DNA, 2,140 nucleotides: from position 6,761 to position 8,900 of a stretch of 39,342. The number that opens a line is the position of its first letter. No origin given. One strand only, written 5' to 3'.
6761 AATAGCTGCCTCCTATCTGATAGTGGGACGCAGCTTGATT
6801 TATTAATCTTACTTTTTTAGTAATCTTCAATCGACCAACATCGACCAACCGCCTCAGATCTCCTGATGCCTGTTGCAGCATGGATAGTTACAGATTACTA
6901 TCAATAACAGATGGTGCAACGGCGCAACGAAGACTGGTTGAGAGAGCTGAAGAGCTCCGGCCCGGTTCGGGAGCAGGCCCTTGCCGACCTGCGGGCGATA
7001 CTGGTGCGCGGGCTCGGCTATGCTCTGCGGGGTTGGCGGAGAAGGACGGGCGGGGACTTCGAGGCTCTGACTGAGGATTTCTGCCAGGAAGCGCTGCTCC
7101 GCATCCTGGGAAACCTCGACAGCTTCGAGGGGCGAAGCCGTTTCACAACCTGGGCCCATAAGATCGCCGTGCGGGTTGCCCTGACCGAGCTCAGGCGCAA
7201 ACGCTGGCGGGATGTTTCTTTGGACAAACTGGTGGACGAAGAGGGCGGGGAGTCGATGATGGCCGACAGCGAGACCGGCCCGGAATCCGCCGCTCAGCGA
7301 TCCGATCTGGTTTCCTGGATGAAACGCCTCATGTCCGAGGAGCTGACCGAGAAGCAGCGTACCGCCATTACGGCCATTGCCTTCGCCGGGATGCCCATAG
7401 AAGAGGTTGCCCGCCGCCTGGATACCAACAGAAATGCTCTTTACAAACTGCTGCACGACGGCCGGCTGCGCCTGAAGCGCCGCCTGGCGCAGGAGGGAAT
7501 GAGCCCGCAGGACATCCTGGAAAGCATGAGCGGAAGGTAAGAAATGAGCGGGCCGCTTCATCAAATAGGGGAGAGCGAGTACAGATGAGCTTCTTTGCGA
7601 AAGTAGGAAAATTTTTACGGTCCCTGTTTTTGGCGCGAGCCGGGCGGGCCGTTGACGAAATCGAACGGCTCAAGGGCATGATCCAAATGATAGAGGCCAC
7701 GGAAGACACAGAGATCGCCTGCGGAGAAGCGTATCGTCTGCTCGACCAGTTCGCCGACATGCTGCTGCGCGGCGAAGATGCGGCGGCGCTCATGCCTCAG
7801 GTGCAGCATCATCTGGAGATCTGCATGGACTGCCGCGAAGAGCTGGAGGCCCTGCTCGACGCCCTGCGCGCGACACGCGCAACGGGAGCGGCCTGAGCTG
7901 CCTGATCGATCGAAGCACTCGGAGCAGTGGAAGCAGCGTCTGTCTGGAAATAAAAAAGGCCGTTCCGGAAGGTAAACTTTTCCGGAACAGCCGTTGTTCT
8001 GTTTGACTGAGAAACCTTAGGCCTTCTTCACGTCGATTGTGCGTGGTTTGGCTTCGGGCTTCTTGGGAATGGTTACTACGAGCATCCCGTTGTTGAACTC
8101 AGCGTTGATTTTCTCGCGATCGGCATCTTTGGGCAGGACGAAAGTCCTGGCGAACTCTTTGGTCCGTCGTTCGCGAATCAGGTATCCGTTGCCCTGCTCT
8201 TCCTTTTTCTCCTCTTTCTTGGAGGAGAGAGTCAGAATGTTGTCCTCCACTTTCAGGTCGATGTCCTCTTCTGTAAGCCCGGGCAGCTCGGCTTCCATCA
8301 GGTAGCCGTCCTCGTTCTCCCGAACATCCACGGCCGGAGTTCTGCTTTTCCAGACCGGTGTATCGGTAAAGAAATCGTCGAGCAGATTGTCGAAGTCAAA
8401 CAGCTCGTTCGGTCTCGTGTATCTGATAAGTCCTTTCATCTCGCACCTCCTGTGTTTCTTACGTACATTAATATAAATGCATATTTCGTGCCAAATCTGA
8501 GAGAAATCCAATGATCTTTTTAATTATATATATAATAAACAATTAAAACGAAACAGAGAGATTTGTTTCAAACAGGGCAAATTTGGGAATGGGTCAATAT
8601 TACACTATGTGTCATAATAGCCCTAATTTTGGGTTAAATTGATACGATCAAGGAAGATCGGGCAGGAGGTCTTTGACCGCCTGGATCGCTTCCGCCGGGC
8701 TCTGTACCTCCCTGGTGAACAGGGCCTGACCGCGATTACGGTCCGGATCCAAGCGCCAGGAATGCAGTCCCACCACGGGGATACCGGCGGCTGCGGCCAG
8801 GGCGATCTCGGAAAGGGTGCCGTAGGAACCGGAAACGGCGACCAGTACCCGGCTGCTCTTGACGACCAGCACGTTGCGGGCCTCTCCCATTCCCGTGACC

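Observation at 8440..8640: Near-consensus sigma-54 promoter driving hsp20, with a candidate upstream enhancer palindrome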

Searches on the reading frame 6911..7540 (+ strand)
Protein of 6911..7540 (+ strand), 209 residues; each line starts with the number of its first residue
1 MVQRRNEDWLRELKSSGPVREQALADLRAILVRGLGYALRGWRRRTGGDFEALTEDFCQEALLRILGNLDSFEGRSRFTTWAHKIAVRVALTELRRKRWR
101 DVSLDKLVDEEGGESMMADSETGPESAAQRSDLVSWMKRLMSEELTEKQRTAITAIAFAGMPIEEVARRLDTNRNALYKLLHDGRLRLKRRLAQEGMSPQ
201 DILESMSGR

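Call 8: search_protein_families(library=pfam, proteins=[window:6911-7540:+])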
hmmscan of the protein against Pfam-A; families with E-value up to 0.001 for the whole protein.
window:6911-7540:+ (209 aa): 5 families
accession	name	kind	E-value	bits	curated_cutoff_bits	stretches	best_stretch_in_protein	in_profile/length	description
PF04542.20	Sigma70_r2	-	4.6e-12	46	24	1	43-100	13-71/71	Sigma-70 region 2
PF08281.18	Sigma70_r4_2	-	5.4e-09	36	25.7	1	142-188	8-54/54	Sigma-70, region 4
PF13384.12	HTH_23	-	0.00039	20.6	24.6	0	158-182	14-39/50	Homeodomain-like domain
PF07638.17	Sigma70_ECF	-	0.00043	20.7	21.1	1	59-192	54-183/185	ECF sigma factor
PF04545.22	Sigma70_r4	-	0.0008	19.3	24.1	0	144-189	4-49/50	Sigma-70, region 4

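Call 85: search_protein_families(library=ncbifam, proteins=[window:6911-7540:+], max_evalue=0.001)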
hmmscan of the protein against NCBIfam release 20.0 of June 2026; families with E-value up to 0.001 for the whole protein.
window:6911-7540:+ (209 aa): 60 families (the best 25 are shown)
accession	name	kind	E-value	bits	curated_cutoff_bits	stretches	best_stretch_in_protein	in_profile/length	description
TIGR02937.1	sigma70-ECF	superfamily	6.4e-24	84.4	42.9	1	44-192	19-165/165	sigma-70 family RNA polymerase sigma factor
NF004113.0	PRK05602.1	equivalog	1.7e-16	60.5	208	1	52-197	70-206/211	RNA polymerase sigma factor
NF008888.0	PRK11922.1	equivalog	1.7e-16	60.5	204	1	54-195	57-199/231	RNA polymerase sigma factor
NF007223.0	PRK09641.1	equivalog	4e-16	59.4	209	1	54-194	45-186/187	RNA polymerase sigma factor SigW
NF009166.1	PRK12513.1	equivalog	2.6e-15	56.6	206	1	51-196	46-190/193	RNA polymerase sigma factor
TIGR02948.1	SigW_bacill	equivalog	2.9e-15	56.8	243.1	1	46-193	39-185/187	RNA polymerase sigma factor SigW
NF009168.0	PRK12515.1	subfamily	4.3e-14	52.4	236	1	51-197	46-184/189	RNA polymerase sigma factor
TIGR02989.1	Sig-70_gvs1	subfamily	8e-14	51.9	124.55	1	39-189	14-155/158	RNA polymerase sigma-70 factor, Rhodopirellula/Verrucomicrobium family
NF007225.0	PRK09643.1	equivalog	1.3e-12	47.8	190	1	48-194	49-184/204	RNA polymerase sigma factor SigM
NF058625.1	sigma_PG0214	equivalog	1.4e-12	47.7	130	1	52-194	29-163/170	GFO_1088 family ECF-type sigma factor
NF007216.0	PRK09638.1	equivalog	1.6e-12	47.6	194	1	51-195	42-177/180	RNA polymerase sigma factor SigY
TIGR02950.1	SigM_subfam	subfamily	7.1e-12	45.4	147.95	1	52-192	25-158/159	RNA polymerase sigma factor, SigM family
NF009188.0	PRK12536.1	subfamily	1.7e-11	44.4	250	1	33-191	37-185/190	RNA polymerase sigma factor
TIGR02959.1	SigZ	equivalog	3.7e-11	43.2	168.65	1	52-193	20-149/170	RNA polymerase sigma factor SigZ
NF006089.0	PRK08241.1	subfamily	5e-11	42.3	240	1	54-191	49-203/343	RNA polymerase subunit sigma-70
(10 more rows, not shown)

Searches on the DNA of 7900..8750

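Call 84: search_rna_families(source=window, start=7900, end=8750, threshold=evalue, max_evalue=1)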
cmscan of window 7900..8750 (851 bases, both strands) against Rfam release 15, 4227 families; matches with E-value up to 1: 0.
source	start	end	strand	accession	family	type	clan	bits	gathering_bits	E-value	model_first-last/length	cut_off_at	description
